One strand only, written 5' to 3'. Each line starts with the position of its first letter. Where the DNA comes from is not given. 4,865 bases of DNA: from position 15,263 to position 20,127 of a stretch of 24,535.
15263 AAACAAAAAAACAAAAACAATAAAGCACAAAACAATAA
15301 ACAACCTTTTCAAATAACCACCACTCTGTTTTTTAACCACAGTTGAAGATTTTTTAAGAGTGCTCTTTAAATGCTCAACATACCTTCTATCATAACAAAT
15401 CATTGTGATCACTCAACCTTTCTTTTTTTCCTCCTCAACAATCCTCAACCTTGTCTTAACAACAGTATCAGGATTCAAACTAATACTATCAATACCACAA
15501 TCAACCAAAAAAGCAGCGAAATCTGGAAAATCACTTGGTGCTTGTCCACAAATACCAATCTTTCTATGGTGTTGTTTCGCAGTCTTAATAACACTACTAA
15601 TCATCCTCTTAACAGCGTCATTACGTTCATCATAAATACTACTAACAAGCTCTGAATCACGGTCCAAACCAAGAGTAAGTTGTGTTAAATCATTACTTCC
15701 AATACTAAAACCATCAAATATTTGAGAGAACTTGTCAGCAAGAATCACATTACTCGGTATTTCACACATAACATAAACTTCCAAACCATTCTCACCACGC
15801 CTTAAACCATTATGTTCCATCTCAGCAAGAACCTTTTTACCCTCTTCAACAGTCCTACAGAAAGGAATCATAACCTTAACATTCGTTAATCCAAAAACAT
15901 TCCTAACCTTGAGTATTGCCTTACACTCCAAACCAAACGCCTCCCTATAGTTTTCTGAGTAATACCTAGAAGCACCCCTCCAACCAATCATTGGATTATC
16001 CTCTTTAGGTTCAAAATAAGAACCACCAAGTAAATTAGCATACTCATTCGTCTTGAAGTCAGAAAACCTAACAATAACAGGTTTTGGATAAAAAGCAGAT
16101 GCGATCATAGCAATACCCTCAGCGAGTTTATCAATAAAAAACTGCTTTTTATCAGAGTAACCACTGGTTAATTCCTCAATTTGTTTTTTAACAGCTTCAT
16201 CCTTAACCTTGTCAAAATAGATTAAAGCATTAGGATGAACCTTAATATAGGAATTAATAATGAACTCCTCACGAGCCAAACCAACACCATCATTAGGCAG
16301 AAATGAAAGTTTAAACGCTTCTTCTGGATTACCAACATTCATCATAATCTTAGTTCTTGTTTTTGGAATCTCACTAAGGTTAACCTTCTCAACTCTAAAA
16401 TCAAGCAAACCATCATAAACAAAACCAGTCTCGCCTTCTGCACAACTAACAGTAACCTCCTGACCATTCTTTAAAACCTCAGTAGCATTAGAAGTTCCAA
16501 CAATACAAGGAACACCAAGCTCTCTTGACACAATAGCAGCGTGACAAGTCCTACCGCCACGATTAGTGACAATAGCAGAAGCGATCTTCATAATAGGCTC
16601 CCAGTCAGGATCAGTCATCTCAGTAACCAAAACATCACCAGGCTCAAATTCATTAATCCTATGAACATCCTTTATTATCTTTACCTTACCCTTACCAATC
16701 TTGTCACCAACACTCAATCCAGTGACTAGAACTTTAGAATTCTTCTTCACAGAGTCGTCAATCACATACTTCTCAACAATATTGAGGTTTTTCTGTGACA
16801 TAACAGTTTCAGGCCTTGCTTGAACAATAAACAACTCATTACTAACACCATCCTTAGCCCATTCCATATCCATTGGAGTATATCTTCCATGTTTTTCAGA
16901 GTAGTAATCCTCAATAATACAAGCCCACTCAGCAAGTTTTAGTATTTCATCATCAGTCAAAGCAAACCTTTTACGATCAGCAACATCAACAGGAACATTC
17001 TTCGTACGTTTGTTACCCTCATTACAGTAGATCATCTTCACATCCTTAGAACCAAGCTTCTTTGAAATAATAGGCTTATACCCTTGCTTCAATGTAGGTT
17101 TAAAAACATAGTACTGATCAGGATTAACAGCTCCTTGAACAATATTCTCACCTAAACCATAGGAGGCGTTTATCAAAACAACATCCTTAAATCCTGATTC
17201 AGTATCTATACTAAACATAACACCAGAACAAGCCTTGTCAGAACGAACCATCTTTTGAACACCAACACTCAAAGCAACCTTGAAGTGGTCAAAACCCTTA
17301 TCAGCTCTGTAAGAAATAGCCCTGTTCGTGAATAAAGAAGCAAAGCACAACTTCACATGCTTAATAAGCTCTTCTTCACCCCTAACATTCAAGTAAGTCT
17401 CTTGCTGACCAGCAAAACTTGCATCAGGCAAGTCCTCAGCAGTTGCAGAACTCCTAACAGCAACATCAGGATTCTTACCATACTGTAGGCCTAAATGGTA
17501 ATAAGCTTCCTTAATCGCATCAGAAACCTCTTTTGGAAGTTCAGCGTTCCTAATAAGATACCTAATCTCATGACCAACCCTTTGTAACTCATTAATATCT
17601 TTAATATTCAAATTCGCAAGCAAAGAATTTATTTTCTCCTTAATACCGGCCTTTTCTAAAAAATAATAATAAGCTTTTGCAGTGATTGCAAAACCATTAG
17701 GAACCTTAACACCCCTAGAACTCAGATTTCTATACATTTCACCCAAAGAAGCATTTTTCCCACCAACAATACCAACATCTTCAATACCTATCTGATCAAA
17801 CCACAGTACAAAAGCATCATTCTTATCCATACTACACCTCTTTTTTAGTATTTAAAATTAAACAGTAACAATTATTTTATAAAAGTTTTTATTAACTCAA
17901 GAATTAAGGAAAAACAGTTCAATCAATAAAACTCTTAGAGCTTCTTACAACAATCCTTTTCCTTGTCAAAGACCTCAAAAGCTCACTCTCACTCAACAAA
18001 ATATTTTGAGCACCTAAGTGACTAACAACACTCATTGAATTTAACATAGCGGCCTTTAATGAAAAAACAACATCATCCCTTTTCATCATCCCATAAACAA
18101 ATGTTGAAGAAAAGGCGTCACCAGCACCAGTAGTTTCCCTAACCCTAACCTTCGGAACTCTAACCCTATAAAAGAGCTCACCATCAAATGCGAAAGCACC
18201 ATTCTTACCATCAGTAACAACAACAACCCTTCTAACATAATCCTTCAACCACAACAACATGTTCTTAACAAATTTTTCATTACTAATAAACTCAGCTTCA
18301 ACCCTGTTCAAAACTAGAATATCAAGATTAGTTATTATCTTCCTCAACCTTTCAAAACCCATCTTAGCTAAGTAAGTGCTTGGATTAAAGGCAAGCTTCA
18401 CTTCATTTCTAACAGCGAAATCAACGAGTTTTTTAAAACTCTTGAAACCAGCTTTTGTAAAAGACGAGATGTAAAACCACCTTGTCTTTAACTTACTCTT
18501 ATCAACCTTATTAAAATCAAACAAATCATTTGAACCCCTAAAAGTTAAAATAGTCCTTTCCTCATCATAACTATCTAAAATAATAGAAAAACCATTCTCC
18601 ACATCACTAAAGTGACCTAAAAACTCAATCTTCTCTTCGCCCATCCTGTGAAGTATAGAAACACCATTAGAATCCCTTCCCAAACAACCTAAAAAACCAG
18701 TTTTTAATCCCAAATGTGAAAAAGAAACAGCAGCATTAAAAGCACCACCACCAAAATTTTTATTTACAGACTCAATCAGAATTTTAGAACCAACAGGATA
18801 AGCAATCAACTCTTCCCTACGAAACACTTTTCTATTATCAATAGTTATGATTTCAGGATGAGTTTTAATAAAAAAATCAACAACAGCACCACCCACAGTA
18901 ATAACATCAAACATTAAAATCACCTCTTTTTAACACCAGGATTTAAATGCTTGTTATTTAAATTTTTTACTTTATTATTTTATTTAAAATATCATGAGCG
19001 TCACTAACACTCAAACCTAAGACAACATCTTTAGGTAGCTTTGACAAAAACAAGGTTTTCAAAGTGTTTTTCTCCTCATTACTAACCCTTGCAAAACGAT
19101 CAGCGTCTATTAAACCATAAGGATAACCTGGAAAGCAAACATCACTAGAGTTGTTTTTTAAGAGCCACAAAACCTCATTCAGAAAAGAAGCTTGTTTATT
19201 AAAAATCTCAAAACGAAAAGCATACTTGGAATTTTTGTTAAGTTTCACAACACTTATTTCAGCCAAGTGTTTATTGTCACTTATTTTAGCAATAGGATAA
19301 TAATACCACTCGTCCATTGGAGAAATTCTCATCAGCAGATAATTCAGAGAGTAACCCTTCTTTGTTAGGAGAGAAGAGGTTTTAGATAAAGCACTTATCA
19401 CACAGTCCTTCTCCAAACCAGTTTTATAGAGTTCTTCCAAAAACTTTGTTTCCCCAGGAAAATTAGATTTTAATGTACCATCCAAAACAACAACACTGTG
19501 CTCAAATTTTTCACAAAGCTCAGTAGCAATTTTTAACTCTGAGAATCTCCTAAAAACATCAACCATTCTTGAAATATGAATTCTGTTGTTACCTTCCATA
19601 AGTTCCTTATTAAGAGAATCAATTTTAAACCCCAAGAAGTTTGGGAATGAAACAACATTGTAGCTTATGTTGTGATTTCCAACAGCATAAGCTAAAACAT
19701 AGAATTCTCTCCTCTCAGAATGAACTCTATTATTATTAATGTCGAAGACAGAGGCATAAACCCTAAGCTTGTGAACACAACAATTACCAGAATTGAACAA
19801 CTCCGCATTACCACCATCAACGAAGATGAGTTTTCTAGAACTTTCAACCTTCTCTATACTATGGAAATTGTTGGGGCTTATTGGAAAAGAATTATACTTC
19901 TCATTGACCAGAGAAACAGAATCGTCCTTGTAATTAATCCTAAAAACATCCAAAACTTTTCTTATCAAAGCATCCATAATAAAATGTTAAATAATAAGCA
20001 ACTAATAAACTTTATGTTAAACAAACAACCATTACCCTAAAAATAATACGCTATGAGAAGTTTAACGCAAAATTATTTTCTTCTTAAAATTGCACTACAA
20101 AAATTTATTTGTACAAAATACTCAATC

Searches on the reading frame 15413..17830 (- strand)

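Call 10: search_protein_families(library=pfam, proteins=[window:15413-17830:-])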
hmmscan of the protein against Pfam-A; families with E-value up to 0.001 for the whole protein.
window:15413-17830:- (805 aa): 3 families
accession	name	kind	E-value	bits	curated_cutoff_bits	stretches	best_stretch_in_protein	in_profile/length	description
PF01326.24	PPDK_N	-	3.3e-125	418.1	27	1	21-352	3-320/328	Pyruvate phosphate dikinase, AMP/ATP-binding domain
PF02896.24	PEP-utilizers_C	-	2.5e-66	224.3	22.8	1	489-799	16-290/293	PEP-utilising enzyme, PEP-binding domain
PF00391.29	PEP-utilizers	-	7.3e-28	96.4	23.1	1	395-466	1-72/72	PEP-utilising enzyme, mobile domain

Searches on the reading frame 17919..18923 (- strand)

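Call 10: search_protein_families(library=pfam, proteins=[window:17919-18923:-])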
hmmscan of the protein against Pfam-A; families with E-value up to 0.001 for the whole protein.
window:17919-18923:- (334 aa): 1 family
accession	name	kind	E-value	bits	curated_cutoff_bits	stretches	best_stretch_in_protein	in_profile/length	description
PF00294.29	PfkB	-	4e-34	118.8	25.8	1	40-308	15-298/302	pfkB family carbohydrate kinase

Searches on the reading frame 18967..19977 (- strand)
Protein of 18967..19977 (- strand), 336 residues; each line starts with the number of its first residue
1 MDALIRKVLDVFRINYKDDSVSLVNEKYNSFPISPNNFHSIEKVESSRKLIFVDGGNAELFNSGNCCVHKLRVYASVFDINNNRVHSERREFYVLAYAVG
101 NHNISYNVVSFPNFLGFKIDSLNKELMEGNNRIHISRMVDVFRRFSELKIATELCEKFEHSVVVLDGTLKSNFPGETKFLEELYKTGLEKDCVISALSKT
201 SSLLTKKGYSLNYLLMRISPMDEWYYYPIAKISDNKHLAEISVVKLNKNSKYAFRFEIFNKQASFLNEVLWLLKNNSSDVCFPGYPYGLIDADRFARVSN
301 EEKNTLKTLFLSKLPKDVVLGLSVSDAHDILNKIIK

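Call 10: search_protein_families(library=pfam, proteins=[window:18967-19977:-])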
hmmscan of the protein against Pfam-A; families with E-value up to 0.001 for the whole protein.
window:18967-19977:- (336 aa): 1 family
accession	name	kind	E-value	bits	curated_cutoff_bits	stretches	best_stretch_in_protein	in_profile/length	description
PF09376.16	NurA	-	1.1e-08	35.3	21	1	117-298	51-254/254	NurA domain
